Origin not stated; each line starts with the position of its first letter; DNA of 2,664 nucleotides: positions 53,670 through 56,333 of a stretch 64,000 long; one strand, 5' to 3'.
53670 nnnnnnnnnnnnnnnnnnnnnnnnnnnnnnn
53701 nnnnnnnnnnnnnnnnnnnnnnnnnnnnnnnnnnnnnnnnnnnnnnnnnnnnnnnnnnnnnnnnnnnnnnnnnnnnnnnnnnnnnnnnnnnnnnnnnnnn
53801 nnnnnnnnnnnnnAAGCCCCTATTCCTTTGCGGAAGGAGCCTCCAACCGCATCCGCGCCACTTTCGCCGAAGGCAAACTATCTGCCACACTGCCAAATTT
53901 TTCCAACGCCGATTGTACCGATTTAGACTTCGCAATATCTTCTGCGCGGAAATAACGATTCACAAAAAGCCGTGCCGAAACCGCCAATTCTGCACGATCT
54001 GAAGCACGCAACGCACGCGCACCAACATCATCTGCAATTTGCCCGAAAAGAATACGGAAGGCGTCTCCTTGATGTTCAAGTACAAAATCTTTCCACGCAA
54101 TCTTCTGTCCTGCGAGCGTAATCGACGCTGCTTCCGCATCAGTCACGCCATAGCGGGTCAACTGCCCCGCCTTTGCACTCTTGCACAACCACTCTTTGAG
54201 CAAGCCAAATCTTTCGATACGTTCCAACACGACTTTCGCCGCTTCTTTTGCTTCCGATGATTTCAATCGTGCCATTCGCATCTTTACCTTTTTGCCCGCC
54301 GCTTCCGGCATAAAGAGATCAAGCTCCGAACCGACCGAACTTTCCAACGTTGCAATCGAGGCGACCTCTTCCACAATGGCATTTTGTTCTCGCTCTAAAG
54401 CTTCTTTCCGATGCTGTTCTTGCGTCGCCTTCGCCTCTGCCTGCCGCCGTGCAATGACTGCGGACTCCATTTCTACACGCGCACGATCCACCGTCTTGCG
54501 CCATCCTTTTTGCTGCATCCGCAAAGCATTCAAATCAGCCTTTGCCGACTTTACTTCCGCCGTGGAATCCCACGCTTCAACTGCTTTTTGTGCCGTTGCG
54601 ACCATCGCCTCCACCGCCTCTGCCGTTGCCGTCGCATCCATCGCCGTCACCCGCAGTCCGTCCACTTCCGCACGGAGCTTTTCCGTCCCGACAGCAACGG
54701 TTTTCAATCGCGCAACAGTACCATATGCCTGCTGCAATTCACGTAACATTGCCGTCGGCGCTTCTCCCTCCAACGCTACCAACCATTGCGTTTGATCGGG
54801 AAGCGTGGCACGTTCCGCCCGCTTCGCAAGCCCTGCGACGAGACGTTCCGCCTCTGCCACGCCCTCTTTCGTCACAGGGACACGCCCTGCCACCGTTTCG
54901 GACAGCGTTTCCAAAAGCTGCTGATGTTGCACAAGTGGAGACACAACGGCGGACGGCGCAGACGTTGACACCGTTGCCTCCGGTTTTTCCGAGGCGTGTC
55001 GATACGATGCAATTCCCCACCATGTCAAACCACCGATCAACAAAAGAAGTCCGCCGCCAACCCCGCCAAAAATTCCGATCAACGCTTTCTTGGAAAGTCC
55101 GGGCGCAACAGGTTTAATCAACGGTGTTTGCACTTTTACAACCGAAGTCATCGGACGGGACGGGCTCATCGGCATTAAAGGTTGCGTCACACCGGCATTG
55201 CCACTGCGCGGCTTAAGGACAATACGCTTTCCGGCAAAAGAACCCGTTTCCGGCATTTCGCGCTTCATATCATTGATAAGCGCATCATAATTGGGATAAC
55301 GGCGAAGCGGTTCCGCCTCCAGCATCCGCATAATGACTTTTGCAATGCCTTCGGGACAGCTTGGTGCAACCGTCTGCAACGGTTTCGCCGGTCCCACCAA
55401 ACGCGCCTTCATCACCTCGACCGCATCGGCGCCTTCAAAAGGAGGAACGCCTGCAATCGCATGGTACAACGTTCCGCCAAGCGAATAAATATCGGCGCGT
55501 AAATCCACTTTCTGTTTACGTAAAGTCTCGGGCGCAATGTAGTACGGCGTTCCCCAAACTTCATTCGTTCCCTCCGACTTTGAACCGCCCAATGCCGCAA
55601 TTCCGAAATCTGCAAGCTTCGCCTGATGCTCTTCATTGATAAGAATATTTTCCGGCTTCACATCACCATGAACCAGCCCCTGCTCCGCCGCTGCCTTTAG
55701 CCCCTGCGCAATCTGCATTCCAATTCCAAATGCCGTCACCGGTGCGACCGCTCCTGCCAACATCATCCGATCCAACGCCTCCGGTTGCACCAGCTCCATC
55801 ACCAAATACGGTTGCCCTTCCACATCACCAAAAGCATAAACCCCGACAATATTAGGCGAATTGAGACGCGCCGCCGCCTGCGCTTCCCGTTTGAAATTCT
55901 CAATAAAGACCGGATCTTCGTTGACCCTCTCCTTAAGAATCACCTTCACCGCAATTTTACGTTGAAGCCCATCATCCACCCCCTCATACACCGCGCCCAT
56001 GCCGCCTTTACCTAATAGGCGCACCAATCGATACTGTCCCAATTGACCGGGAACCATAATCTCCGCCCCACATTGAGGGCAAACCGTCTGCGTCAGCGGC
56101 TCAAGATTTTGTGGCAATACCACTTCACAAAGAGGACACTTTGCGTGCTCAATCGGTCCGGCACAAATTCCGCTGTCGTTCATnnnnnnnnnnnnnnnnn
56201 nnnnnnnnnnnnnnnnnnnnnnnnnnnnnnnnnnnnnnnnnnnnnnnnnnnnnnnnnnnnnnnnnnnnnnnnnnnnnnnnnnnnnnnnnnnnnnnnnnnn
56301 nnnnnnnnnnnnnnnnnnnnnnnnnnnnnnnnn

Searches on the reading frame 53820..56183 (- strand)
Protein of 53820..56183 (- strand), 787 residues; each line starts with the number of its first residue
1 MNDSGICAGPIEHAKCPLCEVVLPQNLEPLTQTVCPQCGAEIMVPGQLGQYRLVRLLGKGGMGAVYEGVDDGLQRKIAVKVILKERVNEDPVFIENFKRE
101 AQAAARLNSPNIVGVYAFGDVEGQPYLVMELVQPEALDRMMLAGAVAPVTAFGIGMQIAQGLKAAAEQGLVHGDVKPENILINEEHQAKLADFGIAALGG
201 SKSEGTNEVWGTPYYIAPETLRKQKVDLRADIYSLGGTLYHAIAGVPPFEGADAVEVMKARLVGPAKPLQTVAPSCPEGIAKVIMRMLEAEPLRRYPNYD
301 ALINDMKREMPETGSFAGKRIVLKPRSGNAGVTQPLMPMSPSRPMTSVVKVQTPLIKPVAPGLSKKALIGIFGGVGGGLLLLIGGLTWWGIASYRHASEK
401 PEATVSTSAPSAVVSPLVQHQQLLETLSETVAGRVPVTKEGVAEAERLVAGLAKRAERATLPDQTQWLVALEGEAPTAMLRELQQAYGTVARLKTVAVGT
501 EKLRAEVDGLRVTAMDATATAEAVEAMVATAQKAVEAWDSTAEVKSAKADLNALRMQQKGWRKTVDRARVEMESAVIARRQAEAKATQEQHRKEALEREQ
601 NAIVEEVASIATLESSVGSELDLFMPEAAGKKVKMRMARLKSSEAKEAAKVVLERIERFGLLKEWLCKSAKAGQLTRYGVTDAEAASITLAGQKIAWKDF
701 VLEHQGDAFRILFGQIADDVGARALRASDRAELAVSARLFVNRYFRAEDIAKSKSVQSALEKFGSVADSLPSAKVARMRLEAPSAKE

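Call 28: list_cluster_members(proteins=[P0001, window:53820-56183:-, window:31988-32563:+, window:28913-30997:-, window:33108-34856:+])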
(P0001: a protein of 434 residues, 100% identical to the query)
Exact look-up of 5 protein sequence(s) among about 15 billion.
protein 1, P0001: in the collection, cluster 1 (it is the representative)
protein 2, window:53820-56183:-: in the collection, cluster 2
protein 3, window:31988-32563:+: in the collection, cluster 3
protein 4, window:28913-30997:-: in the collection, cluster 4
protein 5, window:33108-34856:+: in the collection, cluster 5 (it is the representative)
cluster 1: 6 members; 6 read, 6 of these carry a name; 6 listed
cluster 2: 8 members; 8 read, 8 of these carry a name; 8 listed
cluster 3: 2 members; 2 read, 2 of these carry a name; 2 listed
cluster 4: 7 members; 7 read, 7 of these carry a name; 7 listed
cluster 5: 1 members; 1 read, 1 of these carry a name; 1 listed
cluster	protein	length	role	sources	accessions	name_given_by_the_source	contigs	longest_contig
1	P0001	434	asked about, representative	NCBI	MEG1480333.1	MAG: O-acetylhomoserine aminocarboxypropyltransferase/cysteine synthase family protein ...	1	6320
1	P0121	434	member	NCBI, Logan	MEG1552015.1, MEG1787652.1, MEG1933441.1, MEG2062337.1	MAG: O-acetylhomoserine aminocarboxypropyltransferase/cysteine synthase family protein ...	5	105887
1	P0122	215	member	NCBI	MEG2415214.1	MAG: aminotransferase class I/II-fold pyridoxal phosphate-dependent enzyme, partial ...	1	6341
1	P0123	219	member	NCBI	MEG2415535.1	MAG: PLP-dependent transferase, partial [Kiritimatiellia bacterium]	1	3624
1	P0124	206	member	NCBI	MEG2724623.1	MAG: PLP-dependent transferase, partial [Kiritimatiellia bacterium]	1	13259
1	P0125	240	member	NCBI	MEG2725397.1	MAG: aminotransferase class I/II-fold pyridoxal phosphate-dependent enzyme, partial ...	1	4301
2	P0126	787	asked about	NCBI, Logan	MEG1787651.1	MAG: serine/threonine-protein kinase [Kiritimatiellia bacterium]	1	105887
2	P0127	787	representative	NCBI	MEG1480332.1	MAG: serine/threonine-protein kinase [Kiritimatiellia bacterium]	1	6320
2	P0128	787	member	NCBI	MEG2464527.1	MAG: serine/threonine-protein kinase [Kiritimatiellia bacterium]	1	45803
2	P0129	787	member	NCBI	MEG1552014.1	MAG: serine/threonine-protein kinase [Kiritimatiellia bacterium]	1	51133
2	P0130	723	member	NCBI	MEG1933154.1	MAG: serine/threonine-protein kinase, partial [Kiritimatiellia bacterium]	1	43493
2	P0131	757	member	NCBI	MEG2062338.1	MAG: serine/threonine-protein kinase, partial [Kiritimatiellia bacterium]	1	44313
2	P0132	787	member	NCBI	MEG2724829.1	MAG: serine/threonine-protein kinase [Kiritimatiellia bacterium]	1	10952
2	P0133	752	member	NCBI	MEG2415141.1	MAG: serine/threonine-protein kinase, partial [Kiritimatiellia bacterium]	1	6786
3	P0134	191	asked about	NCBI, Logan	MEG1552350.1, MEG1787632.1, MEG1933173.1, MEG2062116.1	MAG: hypothetical protein RR133_01120 [Kiritimatiellia bacterium]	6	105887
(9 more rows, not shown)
